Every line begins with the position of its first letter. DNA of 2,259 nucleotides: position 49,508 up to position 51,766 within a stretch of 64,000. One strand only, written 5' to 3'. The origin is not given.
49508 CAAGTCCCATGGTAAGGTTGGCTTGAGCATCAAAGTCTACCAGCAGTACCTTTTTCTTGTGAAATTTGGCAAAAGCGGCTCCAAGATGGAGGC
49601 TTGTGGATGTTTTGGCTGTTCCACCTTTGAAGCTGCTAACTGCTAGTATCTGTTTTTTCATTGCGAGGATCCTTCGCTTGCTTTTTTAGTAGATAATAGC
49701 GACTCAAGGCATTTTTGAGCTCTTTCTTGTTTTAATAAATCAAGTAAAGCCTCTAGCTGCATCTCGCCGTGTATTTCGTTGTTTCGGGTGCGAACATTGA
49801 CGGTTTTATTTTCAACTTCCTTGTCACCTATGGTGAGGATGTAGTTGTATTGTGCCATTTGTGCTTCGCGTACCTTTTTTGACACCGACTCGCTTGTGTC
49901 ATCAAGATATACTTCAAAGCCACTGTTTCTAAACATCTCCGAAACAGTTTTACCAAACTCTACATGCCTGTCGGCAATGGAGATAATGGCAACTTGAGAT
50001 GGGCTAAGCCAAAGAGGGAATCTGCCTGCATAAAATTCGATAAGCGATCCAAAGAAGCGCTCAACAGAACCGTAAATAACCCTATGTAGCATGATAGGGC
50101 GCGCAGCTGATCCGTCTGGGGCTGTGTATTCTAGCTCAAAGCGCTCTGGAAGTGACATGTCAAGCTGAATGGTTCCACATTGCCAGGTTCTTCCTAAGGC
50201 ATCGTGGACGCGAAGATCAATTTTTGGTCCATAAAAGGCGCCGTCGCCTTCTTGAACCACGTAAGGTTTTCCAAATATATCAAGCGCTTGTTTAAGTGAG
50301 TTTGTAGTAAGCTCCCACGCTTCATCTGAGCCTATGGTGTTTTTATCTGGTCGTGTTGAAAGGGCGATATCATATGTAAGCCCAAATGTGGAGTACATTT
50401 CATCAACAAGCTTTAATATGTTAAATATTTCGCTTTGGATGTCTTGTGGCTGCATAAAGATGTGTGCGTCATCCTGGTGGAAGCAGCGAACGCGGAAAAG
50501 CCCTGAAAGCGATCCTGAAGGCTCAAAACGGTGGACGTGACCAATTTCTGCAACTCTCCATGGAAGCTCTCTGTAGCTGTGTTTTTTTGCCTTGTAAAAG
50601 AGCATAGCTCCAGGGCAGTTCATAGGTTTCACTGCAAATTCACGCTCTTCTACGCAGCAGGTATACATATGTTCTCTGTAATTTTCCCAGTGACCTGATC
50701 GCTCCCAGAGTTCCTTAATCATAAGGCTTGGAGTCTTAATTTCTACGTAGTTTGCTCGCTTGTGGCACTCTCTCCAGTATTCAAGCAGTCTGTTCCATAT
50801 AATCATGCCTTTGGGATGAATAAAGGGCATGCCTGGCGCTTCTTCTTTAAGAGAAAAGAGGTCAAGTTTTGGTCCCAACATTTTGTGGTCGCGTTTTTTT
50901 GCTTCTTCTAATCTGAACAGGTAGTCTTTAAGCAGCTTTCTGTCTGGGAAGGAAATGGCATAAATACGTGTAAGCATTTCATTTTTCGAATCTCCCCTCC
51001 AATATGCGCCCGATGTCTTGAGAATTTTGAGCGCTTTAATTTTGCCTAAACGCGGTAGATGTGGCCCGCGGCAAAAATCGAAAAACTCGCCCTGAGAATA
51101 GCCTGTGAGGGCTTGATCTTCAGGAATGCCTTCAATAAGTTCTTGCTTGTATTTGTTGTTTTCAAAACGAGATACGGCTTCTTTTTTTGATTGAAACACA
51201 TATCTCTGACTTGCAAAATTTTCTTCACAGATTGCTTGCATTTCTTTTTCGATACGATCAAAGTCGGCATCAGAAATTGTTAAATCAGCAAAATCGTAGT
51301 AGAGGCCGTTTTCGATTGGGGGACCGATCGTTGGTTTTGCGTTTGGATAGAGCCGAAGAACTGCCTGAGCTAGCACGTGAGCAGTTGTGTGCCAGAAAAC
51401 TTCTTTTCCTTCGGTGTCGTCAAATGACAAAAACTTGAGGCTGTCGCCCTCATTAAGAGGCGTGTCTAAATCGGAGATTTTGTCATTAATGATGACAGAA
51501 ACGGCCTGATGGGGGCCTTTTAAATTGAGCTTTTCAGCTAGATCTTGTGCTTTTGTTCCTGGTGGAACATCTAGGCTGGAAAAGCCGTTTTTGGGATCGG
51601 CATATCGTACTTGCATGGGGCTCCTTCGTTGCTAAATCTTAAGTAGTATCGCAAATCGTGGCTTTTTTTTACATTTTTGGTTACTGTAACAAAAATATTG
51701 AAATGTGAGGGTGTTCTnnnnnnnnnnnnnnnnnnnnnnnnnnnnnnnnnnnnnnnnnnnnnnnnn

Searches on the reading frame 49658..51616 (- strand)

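Call 48: search_protein_families(library=pfam, proteins=[window:49658-51616:-], max_evalue=0.00001)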
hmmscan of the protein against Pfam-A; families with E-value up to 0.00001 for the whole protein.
window:49658-51616:- (652 aa): 4 families
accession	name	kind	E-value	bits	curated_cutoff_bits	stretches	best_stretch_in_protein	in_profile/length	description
PF00587.30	tRNA-synt_2b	-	1.4e-42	146.2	29.3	1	318-527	1-177/179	tRNA synthetase class II core domain (G, H, P, S and T)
PF03129.25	HGTP_anticodon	-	4.9e-21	75.1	21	1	541-630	1-93/94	Anticodon binding domain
PF07973.19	tRNA_SAD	-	7.6e-15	55.1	24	1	172-219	3-44/44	Threonyl and Alanyl tRNA synthetase second additional domain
PF02597.26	ThiS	-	6.7e-06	27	22.5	0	15-64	16-71/76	ThiS family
